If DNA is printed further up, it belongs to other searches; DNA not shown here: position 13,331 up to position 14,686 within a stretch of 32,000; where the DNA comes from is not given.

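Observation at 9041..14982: Six-gene operon mvhD / frhB-like / hdrC / hdrB / double-hdrA / mvhD with no hydrogenase: a candidate self-contained electron-bifurcating or confurcating complex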

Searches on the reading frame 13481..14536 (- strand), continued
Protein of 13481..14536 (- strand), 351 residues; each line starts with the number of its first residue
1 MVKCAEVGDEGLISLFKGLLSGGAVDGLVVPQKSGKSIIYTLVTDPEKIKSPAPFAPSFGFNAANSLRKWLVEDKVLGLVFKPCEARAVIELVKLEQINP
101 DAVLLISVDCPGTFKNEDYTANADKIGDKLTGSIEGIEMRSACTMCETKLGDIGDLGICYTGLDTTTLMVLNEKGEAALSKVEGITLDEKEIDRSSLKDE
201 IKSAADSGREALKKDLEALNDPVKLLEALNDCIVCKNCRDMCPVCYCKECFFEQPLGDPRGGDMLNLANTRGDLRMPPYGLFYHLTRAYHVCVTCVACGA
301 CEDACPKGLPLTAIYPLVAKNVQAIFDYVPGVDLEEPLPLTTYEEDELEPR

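Call 25: find_encoding_contigs(protein=P0064, flank=10000, max_places=1)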
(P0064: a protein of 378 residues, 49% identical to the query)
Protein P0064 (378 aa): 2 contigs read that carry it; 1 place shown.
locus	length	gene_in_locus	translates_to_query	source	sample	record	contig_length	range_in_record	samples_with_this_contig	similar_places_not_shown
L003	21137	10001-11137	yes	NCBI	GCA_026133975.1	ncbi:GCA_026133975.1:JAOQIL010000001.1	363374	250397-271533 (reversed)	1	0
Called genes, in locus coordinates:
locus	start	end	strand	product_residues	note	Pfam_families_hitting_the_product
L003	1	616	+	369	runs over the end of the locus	PF03215:Rad17 (weak), PF05673:DUF815 (weak), PF13177:DNA_pol3_delta2 (weak), PF00004:AAA, PF16193:AAA_assoc_2 (weak)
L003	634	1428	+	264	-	PF09754:PAC2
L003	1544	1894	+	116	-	PF00011:HSP20, PF17886:ArsA_HSP20 (faint)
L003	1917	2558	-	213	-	-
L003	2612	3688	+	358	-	PF00288:GHMP_kinases_N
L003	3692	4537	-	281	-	PF01555:N6_N4_Mtase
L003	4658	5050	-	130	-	PF00410:Ribosomal_S8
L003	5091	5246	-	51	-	PF00253:Ribosomal_S14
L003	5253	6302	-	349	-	PF00348:polyprenyl_synt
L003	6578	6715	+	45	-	-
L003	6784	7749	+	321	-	PF01073:3Beta_HSD, PF01370:Epimerase, PF02719:Polysacc_synt_2, PF04321:RmlD_sub_bind, PF07993:NAD_binding_4, PF13460:NAD_binding_10 (weak), PF16363:GDP_Man_Dehyd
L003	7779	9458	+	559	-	-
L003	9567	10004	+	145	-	PF02662:FlpD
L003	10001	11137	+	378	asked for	PF04432:FrhB_FdhB_C (faint)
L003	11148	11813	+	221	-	PF13183:Fer4_8, PF13187:Fer4_9 (weak), PF13237:Fer4_10 (faint), PF13534:Fer4_17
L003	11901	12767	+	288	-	PF02754:CCG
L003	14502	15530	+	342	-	PF12797:Fer4_2 (faint), PF14697:Fer4_21 (faint), PF00037:Fer4, PF13237:Fer4_10, PF12838:Fer4_7, PF13183:Fer4_8 (weak), PF13187:Fer4_9, PF13534:Fer4_17, +3 more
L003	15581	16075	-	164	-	PF01862:PvlArgDC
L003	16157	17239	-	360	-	PF00294:PfkB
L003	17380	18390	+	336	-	PF00709:Adenylsucc_synt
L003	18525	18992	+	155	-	PF02579:Nitro_FeMo-Co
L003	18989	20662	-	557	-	PF00809:Pterin_bind, PF14251:PterinBD-DUF4346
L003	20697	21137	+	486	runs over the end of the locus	PF18884:TSP3_bac (faint), PF18204:PGF-CTERM (weak)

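Call 26: find_encoding_contigs(protein=P0087, flank=10000, max_places=1)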
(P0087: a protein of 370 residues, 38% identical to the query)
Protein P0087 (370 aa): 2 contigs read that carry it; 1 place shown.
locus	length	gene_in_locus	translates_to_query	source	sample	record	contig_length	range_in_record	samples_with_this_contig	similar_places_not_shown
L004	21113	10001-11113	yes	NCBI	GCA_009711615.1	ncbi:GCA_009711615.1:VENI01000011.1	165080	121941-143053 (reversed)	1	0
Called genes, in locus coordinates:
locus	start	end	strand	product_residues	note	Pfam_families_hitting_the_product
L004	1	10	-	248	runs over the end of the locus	PF01171:ATP_bind_3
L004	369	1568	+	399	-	PF01837:HcyBio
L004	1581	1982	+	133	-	PF09383:NIL, PF12838:Fer4_7 (weak), PF13187:Fer4_9 (weak), PF13237:Fer4_10, PF00037:Fer4, PF14697:Fer4_21, PF12838:Fer4_7, PF13187:Fer4_9, +7 more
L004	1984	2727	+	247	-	PF27030:AbpE_bact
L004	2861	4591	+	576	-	PF20250:FapA_N, PF03961:FapA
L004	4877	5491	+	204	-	PF13183:Fer4_8, PF13187:Fer4_9, PF13534:Fer4_17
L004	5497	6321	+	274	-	PF02754:CCG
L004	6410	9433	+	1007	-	PF00890:FAD_binding_2 (weak), PF01266:DAO (weak), PF07992:Pyr_redox_2, PF12831:FAD_oxidored (weak), PF13450:NAD_binding_8 (weak), PF00037:Fer4 (weak), PF13484:Fer4_16 (weak), PF12838:Fer4_7, +18 more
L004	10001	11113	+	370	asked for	PF04432:FrhB_FdhB_C, PF12838:Fer4_7 (faint), PF13534:Fer4_17 (faint), PF13237:Fer4_10 (faint), PF13183:Fer4_8 (weak)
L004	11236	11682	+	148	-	PF09537:DUF2383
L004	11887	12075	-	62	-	-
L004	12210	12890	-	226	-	PF00027:cNMP_binding, PF13545:HTH_Crp_2, PF00325:Crp, PF13412:HTH_24 (weak)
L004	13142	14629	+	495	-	PF03553:Na_H_antiporter, PF03606:DcuC (faint), PF03553:Na_H_antiporter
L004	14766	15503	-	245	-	PF01209:Ubie_methyltran, PF03848:TehB, PF00891:Methyltransf_2 (weak), PF13489:Methyltransf_23, PF13847:Methyltransf_31, PF08241:Methyltransf_11, PF08242:Methyltransf_12, PF13649:Methyltransf_25, +1 more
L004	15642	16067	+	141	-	PF03264:Cytochrom_NNT, PF22113:Mtrc-MtrF_II-IV_dom (faint)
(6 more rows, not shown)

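Call 27: find_encoding_contigs(protein=P0008, flank=10000, max_places=2)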
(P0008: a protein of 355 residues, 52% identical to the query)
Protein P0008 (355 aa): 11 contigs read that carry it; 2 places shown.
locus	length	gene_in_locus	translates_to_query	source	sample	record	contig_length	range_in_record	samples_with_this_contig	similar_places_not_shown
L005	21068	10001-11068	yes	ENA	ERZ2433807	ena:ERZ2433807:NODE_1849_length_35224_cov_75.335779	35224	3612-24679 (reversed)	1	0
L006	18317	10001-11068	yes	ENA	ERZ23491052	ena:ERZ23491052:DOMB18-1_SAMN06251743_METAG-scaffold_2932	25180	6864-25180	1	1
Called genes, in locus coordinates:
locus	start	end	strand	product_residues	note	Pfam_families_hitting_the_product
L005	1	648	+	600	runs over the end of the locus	PF00118:Cpn60_TCP1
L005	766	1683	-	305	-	PF01937:ARMT1-like_dom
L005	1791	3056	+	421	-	PF00009:GTP_EFTU, PF01926:MMR_HSR1 (faint), PF14578:GTP_EFTU_D4 (faint), PF03144:GTP_EFTU_D2, PF03143:GTP_EFTU_D3, PF22594:GTP-eEF1A_C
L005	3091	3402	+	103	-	PF00338:Ribosomal_S10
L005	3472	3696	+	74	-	-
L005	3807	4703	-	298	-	PF02754:CCG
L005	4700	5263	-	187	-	PF13183:Fer4_8, PF13237:Fer4_10, PF13187:Fer4_9, PF13534:Fer4_17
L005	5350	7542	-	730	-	PF00890:FAD_binding_2 (weak), PF13450:NAD_binding_8, PF00037:Fer4, PF12837:Fer4_6, PF12838:Fer4_7, PF13187:Fer4_9, PF13237:Fer4_10, PF14697:Fer4_21, +7 more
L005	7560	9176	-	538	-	PF00890:FAD_binding_2, PF07992:Pyr_redox_2 (faint), PF12831:FAD_oxidored (weak), PF13450:NAD_binding_8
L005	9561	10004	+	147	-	PF02662:FlpD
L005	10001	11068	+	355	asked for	PF04432:FrhB_FdhB_C (faint), PF12797:Fer4_2 (faint), PF13183:Fer4_8 (weak)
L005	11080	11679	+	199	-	PF13187:Fer4_9, PF13183:Fer4_8, PF13534:Fer4_17 (weak)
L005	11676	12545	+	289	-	PF02754:CCG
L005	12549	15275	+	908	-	PF00890:FAD_binding_2 (weak), PF01266:DAO (weak), PF07992:Pyr_redox_2, PF12831:FAD_oxidored, PF13450:NAD_binding_8, PF07992:Pyr_redox_2, PF13450:NAD_binding_8 (weak), PF12838:Fer4_7, +13 more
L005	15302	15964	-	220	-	PF01209:Ubie_methyltran, PF01135:PCMT (weak), PF13489:Methyltransf_23, PF13847:Methyltransf_31, PF08241:Methyltransf_11, PF08242:Methyltransf_12, PF13649:Methyltransf_25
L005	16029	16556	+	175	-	PF00085:Thioredoxin, PF26551:DUF8180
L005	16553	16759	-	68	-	PF14697:Fer4_21 (faint), PF13237:Fer4_10, PF12838:Fer4_7, PF13187:Fer4_9 (weak), PF27538:NosR (weak), PF12797:Fer4_2 (weak), PF12837:Fer4_6, PF00037:Fer4, +1 more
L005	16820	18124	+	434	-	PF04312:DUF460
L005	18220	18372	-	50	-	-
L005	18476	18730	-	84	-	-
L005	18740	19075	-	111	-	PF04365:BrnT_toxin (weak)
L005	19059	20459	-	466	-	PF03453:MoeA_N, PF00994:MoCF_biosynth, PF03454:MoeA_C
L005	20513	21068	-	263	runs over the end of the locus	PF01145:Band_7, PF13421:Band_7_1 (faint)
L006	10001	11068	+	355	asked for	PF04432:FrhB_FdhB_C (faint), PF12797:Fer4_2 (faint), PF13183:Fer4_8 (weak)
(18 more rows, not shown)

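Call 35: predict_structure(alignment_id=A1)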
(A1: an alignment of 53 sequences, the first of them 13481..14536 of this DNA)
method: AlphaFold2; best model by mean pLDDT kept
length: 351 residues; sequences in the alignment: 53
mean_pLDDT: 87.4   pTM: 0.87
mean pLDDT of the five models: 87.4, 85.2, 84.5, 83.5, 83.3
residues with pLDDT >= 90: 206; 70-90: 106; 50-70: 31; < 50: 8
segments of 3 or more residues with pLDDT < 50: 251-256
pLDDT, mean of each block of 10 residues (from residue 1): 92 97 98 95 97 96 89 94 97 92 97 95 94 91 95 96 91 97 94 93 95 85 83 83 70 50 74 61 75 90 91 85 87 85 60 48
secondary structure, 60 per line:
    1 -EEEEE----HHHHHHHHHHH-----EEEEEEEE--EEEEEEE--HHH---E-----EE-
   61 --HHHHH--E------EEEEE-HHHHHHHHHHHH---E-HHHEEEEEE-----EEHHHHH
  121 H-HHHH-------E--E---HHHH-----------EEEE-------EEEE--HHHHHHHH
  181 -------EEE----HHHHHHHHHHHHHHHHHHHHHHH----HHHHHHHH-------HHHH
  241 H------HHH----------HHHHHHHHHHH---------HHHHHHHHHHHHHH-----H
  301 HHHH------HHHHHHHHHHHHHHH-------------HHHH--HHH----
elements in order: E2-6 H11-21 E27-34 E37-43 H63-67 E77-81 H83-94 E103-108 H116-121 H123-126 H141-144 E156-159 E167-170 H173-180 E188-190 H195-217 H222-229 H237-241 H261-271 H281-294 H300-304 H311-325 H339-342

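Call 42: fold_search(model_id=the predicted structure, library=pdb)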
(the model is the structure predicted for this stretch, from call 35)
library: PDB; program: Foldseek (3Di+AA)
matches with E <= 10: 169; with E <= 0.001: 19
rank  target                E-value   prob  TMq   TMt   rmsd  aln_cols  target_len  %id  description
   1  7bkb_E                1.6e-19  1.00  0.77  0.67   4.3       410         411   22  Formate dehydrogenase - heterodisulfide reductase - formylmethanofuran dehydrogenase complex from Methanospirillum hun (released 2021-09-29)
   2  8rvu_E                1.8e-17  1.00  0.77  0.71   4.3       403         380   24  CryoEM structure of the Elp-Hdr complex of Methanothermobacter marburgensis state 2 (composite structure) (released 2025-05-14)
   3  4ci0_C                1.8e-08  1.00  0.47  0.57   5.5       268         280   16  Electron cryo-microscopy of F420-reducing NiFe hydrogenase Frh (released 2014-02-26)
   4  6qii_B                8.0e-08  1.00  0.48  0.56   5.4       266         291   14  Xenon derivatization of the F420-reducing [NiFe] hydrogenase complex from Methanosarcina barkeri (released 2019-10-23)
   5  7np8_B                9.5e-08  1.00  0.44  0.27   6.0       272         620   18  Crystal structure of the Coenzyme F420-dependent sulfite reductase from Methanocaldococcus jannaschii at 2.3-A resolut (released 2022-03-23)
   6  8rja_E                9.5e-08  1.00  0.44  0.44   6.5       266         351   19  Crystal structure of the F420-reducing formylmethanofuran dehydrogenase complex from the ethanotroph Candidatus Ethano (released 2024-10-02)
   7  9r52_B                1.8e-07  1.00  0.46  0.57   5.6       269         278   16  Dimeric state of the F420-reducing hydrogenase from Methanothermococcus thermolithotrophicus in crystalline form 2 (released 2025-10-22)
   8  6qgr_B                2.0e-07  1.00  0.48  0.57   5.7       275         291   13  The F420-reducing [NiFe] hydrogenase complex from Methanosarcina barkeri at the Nia-S state (released 2019-10-23)
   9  7np8_A                2.0e-07  1.00  0.44  0.27   6.0       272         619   18  Crystal structure of the Coenzyme F420-dependent sulfite reductase from Methanocaldococcus jannaschii at 2.3-A resolut (released 2022-03-23)
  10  9r51_B                2.1e-07  1.00  0.48  0.57   5.6       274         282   16  Dimeric state of the F420-reducing hydrogenase from Methanothermococcus thermolithotrophicus in crystalline form 1 (released 2025-10-22)
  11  7npa_D                2.7e-07  1.00  0.44  0.27   7.0       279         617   15  Crystal structure of the Coenzyme F420-dependent sulfite reductase from Methanothermococcus thermolithotrophicus at 1. (released 2022-03-23)
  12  7npa_N                4.7e-07  1.00  0.45  0.27   6.8       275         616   14  Crystal structure of the Coenzyme F420-dependent sulfite reductase from Methanothermococcus thermolithotrophicus at 1. (released 2022-03-23)
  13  5dqr_F                7.9e-07  1.00  0.41  0.36  17.7       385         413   16  The crystal structure of Arabidopsis 7-hydroxymethyl chlorophyll a reductase (HCAR) (released 2016-04-20)
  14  7npa_A                1.1e-06  1.00  0.47  0.28   6.8       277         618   13  Crystal structure of the Coenzyme F420-dependent sulfite reductase from Methanothermococcus thermolithotrophicus at 1. (released 2022-03-23)
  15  5dqr_C                1.1e-06  1.00  0.42  0.36  17.6       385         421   16  The crystal structure of Arabidopsis 7-hydroxymethyl chlorophyll a reductase (HCAR) (released 2016-04-20)
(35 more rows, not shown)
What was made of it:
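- On FrhB/FdhB/ElpB/Fsr-N family of F420-reactive iron-sulfur flavoproteins: Foldseek gives 7bkb_E and 8rvu_E at TM 0.77, followed by FrhB, Fsr and F420-Fwd (call 42).
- Checked: 'FrhB-like' is right at the fold level (FdhB/ElpB, TM 0.77, call 42).
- The FdhB-like protein matches FdhB and ElpB at TM 0.77 (call 42).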

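Call 44: find_related_loci(query=A1, collection=genome_contigs, flank=10000)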
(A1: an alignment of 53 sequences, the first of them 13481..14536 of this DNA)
Query A1 (351 aa) in genome_contigs; peptide patterns used: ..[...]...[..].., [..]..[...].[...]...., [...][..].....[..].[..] (x = any residue, [..] = any of these).
600 stretches matched a pattern (row limit reached: there are more); 50 encode a relative of the query (tblastn E <= 1e-3); 50 distinct loci.
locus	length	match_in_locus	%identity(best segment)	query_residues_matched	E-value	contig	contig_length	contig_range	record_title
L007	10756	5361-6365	51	7-343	3e-104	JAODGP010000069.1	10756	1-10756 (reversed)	MAG: Methanosarcinales archaeon isolate Barite_M4_B44-AMOR_4 GS18-ROV28-BC3E_contig_3508, whole genome shotgun sequence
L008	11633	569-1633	36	10-349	7e-68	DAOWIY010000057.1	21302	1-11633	MAG TPA_asm: Clostridia bacterium isolate CSMAG_2055 CSMAG_2055_k141_684394_length_21302_cov_24.0000, whole genome shotg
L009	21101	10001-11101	37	6-348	4e-67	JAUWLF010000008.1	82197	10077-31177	MAG: Chloroflexota bacterium isolate CSMAG_2365 CSMAG_2365_k141_1189247_length_82197_cov_23.7963, whole genome shotgun s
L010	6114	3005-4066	37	10-348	2e-66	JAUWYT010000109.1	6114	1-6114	MAG: Chloroflexota bacterium isolate CSMAG_2717 CSMAG_2717_k141_744754_length_6114_cov_7.7592, whole genome shotgun sequ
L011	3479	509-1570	34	18-351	1e-65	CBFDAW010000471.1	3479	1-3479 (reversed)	MAG TPA_asm: uncultured Thermoplasmata archaeon isolate SRR26215686_concoct_192 genome assembly, contig: ERZ25073477.363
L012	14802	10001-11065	37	15-351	7e-63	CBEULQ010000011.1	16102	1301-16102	MAG TPA_asm: uncultured Desulfocucumis sp. isolate SRR13515399_metabat2_4 genome assembly, contig: ERZ25074858.149, whol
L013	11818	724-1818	34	6-348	1e-61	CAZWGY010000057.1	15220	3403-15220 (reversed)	MAG TPA_asm: uncultured Desulfobacteraceae bacterium isolate SRP332253_co1_124 genome assembly, contig: NODE_6530_length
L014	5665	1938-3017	35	12-349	3e-61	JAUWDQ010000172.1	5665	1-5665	MAG: Pseudomonadota bacterium isolate CSMAG_2168 CSMAG_2168_k141_1139517_length_5665_cov_30.0000, whole genome shotgun s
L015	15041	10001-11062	33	14-349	5e-60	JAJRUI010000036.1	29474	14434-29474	MAG: Deferrisomatales bacterium isolate Dive96_bin10.171 k141_1350272, whole genome shotgun sequence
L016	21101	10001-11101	34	6-348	8e-60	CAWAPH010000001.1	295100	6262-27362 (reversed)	MAG: uncultured delta proteobacterium isolate MFD03804.bin.2.13 genome assembly, contig: contig_13010, whole genome shot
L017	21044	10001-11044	34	15-348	3e-58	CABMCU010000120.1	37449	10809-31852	uncultured archaeon isolate LFW-68_2 genome assembly, contig: LFW682_79, whole genome shotgun sequence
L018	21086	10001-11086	31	9-349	4e-58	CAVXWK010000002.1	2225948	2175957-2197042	MAG: uncultured delta proteobacterium isolate MFD04492.bin.2.7 genome assembly, contig: contig_9170, whole genome shotgu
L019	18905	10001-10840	36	57-349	1e-57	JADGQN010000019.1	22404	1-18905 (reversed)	MAG: Syntrophobacterales bacterium isolate Chersky.21_67 contig-100_484, whole genome shotgun sequence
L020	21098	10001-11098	34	6-348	2e-57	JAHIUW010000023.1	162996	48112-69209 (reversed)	MAG: Proteobacteria bacterium isolate MM_PC_MetaG.mb.39 MM_PC_MetaG.mb.39_k141_775908, whole genome shotgun sequence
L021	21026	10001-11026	36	12-349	2e-57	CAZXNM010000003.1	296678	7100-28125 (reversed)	MAG TPA_asm: uncultured Planctomycetota bacterium isolate binchicken_co294_168 genome assembly, contig: NODE_39_length_2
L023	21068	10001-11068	32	15-347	3e-56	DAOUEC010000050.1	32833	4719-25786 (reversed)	MAG TPA_asm: Anaerolineae bacterium isolate N3_163 k131_2030040, whole genome shotgun sequence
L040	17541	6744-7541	25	17-349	8e-23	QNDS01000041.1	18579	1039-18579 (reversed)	MAG: Candidatus Fermentibacteria bacterium isolate B22_G4 B22_Guay4_scaffold_01935, whole genome shotgun sequence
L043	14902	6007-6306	41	224-336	4e-20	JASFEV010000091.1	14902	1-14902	MAG: Desulfobacterales bacterium isolate D0606M20metaG_Bin_156 D0606M20metaG_FD_scaffold_221_c1, whole genome shotgun se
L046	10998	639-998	33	210-340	1e-16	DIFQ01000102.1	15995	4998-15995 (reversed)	MAG TPA_asm: Syntrophaceae bacterium UBA5744 UBA5744_contig_24359, whole genome shotgun sequence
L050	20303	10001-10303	33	229-342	1e-16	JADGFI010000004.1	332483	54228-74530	MAG: Desulfobacteraceae bacterium isolate OB14 NODE_4_length_332483_cov_7.593741, whole genome shotgun sequence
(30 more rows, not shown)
